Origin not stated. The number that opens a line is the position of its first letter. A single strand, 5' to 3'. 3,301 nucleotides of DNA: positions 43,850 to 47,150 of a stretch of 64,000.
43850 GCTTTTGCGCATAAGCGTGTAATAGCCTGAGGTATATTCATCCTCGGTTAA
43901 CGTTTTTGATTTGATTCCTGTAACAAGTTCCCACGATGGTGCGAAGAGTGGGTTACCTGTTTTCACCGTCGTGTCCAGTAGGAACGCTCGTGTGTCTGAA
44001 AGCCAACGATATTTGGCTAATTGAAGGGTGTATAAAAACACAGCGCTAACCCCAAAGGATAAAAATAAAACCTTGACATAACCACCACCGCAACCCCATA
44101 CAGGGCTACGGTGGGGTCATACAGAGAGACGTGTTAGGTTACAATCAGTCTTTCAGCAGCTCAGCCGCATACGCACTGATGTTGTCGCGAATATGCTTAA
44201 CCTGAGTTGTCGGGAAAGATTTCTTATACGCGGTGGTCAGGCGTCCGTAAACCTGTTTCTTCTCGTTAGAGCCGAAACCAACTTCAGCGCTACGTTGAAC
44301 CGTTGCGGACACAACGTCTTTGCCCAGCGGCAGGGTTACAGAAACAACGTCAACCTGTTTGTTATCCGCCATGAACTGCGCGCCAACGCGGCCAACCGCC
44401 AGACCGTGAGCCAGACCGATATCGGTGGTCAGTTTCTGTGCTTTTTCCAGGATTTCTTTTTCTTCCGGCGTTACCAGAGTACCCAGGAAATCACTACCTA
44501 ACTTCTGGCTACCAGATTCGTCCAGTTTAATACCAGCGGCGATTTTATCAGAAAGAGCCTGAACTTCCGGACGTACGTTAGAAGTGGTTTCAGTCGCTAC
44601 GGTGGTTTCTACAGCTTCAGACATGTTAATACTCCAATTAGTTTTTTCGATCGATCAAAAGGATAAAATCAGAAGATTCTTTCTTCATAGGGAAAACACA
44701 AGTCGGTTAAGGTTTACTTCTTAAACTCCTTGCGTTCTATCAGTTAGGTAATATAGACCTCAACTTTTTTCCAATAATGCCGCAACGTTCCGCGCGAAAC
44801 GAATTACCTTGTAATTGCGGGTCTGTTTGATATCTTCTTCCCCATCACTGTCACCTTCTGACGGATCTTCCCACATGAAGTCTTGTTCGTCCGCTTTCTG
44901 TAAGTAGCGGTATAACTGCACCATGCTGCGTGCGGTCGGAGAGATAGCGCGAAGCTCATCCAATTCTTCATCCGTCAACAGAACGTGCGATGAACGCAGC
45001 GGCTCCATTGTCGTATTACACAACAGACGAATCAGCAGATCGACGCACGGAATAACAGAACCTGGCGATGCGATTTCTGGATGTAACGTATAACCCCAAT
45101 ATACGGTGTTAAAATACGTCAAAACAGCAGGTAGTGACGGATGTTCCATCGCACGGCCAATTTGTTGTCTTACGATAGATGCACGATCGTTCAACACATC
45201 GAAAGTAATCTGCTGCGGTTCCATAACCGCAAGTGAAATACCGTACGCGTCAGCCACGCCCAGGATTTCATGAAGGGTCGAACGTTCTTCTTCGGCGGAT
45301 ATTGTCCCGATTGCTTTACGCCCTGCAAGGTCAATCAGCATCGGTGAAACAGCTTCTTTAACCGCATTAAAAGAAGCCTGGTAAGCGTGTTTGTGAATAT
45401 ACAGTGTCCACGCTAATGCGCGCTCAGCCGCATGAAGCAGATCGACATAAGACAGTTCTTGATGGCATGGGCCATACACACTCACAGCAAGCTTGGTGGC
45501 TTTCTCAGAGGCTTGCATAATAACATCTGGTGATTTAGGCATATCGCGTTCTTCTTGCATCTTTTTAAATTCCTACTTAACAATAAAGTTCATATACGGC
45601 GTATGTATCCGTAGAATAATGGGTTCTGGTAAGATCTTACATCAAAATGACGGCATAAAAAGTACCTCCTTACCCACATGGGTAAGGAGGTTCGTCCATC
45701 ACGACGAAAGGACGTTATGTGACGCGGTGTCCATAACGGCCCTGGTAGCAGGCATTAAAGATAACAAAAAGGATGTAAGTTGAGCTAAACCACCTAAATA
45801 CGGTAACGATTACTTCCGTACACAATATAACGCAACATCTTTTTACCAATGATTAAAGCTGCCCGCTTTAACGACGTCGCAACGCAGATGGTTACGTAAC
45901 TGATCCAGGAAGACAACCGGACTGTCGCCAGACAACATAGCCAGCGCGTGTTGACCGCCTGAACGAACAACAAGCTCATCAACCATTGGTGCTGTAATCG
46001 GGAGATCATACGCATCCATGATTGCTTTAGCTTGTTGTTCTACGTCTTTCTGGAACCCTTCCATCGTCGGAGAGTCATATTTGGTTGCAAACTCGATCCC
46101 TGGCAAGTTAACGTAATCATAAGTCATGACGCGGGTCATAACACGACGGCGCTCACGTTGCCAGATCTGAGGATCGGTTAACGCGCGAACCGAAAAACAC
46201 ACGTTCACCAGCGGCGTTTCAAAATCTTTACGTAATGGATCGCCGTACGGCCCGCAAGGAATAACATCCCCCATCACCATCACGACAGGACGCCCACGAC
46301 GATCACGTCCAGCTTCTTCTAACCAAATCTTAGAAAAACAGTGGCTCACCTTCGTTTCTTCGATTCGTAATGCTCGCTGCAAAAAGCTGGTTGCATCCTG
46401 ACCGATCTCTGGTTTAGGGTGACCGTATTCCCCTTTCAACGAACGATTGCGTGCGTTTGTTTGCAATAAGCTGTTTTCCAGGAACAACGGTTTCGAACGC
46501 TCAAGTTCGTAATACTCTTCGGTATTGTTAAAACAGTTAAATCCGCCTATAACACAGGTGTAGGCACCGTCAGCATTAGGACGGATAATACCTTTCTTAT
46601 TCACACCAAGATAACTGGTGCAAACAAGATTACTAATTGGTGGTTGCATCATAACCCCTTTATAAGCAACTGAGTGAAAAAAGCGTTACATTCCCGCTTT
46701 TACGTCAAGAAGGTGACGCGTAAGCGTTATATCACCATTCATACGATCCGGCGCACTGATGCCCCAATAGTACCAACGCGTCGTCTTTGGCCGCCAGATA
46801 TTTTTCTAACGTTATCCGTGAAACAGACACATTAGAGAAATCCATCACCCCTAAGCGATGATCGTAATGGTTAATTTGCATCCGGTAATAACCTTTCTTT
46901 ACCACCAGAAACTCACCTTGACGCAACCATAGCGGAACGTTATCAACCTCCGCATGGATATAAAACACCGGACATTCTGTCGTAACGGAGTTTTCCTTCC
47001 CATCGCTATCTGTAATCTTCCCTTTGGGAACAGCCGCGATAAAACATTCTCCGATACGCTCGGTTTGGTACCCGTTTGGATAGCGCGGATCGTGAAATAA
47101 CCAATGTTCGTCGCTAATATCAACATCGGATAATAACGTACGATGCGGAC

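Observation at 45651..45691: Recurrent composite element: GC hairpin followed by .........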

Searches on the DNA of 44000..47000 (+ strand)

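Call 6: search_dna_similar(query=window:44000-47000:+, collection=phages, mode=near, max_rows=25)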
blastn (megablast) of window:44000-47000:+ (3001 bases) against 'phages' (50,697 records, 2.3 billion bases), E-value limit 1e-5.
Records with a match: 2; places in all: 2; records where one place covers at least 80% of the query: 2.
Best place of each record, by identity: 95-99% 2.
By first word of the organism name: Escherichia 2.
By host as written in the record: Escherichia coli 2.
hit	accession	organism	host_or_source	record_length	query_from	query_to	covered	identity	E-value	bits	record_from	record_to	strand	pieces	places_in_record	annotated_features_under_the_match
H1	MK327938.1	Escherichia phage vB_EcoM_Goslar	Escherichia coli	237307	1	3001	100%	97.4%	0e+0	5105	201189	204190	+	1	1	hypothetical protein (x5)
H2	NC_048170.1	Escherichia phage vB_EcoM_Goslar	Escherichia coli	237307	1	3001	100%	97.4%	0e+0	5105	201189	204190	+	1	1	head maturation protease | hypothetical protein (x4)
